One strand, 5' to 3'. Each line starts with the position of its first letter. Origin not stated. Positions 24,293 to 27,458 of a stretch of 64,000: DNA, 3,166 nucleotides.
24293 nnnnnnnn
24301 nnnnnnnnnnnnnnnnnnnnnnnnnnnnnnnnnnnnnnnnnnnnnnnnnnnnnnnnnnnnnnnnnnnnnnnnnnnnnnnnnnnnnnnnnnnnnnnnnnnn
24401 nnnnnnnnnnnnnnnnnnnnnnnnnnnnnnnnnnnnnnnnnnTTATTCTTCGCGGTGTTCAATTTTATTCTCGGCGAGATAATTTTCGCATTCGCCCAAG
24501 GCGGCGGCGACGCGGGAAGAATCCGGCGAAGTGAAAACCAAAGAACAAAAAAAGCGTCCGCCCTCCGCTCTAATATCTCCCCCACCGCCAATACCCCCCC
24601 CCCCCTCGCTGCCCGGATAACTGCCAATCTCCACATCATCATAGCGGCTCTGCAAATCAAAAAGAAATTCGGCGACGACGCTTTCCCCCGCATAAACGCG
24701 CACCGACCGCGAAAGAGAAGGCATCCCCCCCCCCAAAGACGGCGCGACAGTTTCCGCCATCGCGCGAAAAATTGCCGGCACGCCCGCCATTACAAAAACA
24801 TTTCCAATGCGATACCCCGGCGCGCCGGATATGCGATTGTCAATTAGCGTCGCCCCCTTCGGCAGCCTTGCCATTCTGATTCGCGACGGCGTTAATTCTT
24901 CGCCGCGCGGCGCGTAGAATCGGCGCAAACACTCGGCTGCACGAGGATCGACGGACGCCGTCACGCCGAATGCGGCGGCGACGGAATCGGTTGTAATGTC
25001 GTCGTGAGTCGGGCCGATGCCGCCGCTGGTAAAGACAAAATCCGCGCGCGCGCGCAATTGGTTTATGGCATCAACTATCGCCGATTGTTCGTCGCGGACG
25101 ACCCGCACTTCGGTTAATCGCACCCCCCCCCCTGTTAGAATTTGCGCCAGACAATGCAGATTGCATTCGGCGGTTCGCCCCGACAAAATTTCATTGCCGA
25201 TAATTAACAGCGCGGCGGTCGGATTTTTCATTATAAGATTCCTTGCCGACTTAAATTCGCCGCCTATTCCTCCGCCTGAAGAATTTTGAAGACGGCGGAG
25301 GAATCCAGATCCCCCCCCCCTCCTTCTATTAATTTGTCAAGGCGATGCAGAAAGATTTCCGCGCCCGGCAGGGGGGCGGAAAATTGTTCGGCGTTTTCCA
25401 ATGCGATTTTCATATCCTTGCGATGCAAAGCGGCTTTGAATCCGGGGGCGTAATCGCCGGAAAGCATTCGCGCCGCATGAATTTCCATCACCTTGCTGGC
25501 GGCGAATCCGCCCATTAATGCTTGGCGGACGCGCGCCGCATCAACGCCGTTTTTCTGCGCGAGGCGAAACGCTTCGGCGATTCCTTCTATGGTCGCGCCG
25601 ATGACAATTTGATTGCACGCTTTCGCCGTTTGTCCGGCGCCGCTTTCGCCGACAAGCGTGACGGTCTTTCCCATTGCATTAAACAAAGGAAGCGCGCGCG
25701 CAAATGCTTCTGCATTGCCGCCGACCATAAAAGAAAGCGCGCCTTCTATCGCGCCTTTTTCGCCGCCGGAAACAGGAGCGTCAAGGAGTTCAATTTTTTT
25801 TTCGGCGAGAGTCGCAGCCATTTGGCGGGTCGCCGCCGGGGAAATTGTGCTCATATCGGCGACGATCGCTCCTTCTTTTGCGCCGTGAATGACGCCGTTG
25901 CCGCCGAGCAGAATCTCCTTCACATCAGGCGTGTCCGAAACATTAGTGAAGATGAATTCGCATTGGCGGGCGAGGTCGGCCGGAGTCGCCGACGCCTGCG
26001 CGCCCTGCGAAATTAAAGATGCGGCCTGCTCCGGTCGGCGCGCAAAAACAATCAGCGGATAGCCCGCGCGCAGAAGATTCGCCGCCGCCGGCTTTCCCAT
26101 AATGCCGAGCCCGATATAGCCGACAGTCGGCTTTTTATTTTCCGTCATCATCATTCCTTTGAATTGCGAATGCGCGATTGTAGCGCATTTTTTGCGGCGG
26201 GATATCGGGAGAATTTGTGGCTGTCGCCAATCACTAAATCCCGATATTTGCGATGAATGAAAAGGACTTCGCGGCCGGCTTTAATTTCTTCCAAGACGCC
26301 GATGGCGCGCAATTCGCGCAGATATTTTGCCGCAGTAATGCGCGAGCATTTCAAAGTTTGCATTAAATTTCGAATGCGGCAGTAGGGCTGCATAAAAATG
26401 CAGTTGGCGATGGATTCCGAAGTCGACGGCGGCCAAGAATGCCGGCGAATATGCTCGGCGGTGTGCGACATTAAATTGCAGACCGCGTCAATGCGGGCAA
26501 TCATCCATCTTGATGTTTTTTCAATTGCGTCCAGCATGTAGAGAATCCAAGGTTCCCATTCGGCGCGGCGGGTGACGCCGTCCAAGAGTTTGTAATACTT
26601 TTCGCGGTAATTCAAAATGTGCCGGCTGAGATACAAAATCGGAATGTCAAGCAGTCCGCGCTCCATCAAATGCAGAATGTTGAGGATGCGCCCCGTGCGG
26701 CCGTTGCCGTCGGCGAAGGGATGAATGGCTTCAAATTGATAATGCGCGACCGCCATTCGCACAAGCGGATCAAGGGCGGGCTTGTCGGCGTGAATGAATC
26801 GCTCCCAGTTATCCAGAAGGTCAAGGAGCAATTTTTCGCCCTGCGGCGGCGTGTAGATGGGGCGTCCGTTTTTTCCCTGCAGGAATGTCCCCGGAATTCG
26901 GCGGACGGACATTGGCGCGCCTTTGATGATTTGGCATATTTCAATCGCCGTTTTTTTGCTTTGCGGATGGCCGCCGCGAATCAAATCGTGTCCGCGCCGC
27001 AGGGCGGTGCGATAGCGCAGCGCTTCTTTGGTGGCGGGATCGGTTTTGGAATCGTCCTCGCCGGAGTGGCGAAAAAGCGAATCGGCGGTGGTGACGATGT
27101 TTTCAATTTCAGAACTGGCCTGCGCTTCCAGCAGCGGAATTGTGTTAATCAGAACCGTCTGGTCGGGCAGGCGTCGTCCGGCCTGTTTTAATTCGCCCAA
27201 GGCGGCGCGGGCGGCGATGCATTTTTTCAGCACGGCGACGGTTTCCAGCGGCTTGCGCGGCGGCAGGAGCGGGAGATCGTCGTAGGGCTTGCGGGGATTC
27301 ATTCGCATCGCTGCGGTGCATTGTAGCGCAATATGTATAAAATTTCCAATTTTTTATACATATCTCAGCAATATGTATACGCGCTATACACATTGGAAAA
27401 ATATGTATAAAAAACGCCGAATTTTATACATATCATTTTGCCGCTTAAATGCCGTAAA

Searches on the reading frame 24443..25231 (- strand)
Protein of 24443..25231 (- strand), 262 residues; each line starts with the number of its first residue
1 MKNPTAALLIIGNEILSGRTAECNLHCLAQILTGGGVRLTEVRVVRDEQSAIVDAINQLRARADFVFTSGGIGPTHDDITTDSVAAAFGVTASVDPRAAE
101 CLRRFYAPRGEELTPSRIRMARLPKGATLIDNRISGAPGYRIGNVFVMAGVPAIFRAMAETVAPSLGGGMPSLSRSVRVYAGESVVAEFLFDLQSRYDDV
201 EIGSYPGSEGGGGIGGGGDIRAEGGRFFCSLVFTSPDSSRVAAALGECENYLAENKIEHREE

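Call 3: search_protein_families(library=pfam, proteins=[window:24443-25231:-], max_evalue=0.1)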
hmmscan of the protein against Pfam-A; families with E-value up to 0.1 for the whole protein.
window:24443-25231:- (262 aa): 2 families
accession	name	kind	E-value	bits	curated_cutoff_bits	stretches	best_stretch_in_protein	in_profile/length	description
PF00994.29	MoCF_biosynth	-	5.2e-25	88.3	26.6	1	8-166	2-142/144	Probable molybdopterin binding domain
PF24102.1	FLAD1_M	-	4.2e-09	36.5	27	1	172-259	2-76/78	FAD synthase, middle domain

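Call 81: find_encoding_contigs(protein=window:24443-25231:-, flank=8000, max_places=8)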
Protein window:24443-25231:- (262 aa): no gene with exactly this product is on record in the collection.

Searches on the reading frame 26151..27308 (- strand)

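Call 3: search_protein_families(library=pfam, proteins=[window:26151-27308:-], max_evalue=0.1)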
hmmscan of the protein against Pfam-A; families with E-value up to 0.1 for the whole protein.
window:26151-27308:- (385 aa): 3 families
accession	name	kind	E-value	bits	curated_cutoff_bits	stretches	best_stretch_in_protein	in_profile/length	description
PF13784.11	Fic_N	-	5.9e-25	87.6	26.7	1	27-107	1-81/82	Fic/DOC family N-terminal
PF21248.3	SoFic-like_C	-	7.1e-22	77.9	27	1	279-355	1-76/76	Protein adenylyltransferase SoFic-like, C-terminal domain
PF02661.23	Fic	-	6.7e-14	52.9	24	1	140-213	21-92/93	Fic/DOC family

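Call 4: search_protein_families(library=padloc, proteins=[window:26151-27308:-], max_evalue=0.1)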
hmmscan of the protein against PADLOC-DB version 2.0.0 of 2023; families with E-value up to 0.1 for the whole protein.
window:26151-27308:- (385 aa): 7 families
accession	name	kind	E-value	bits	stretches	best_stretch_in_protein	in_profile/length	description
PDLC03963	SoFic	-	8.2e-111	368.9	1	14-359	13-358/361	-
PDLC04966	PDC-S24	-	1.3e-14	52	1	95-248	215-371/497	-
PDLC04840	PDC-S04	-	1e-11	43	1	158-220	118-180/227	-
PDLC04836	PDC-S04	-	2.4e-10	38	1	182-220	155-193/244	-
PDLC04837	PDC-S04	-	7.3e-10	36.5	1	157-248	132-211/234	-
PDLC04839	PDC-S04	-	4.4e-07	27.8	1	184-219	129-164/205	-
PDLC04838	PDC-S04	-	9.4e-05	20.3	1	184-210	132-158/209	-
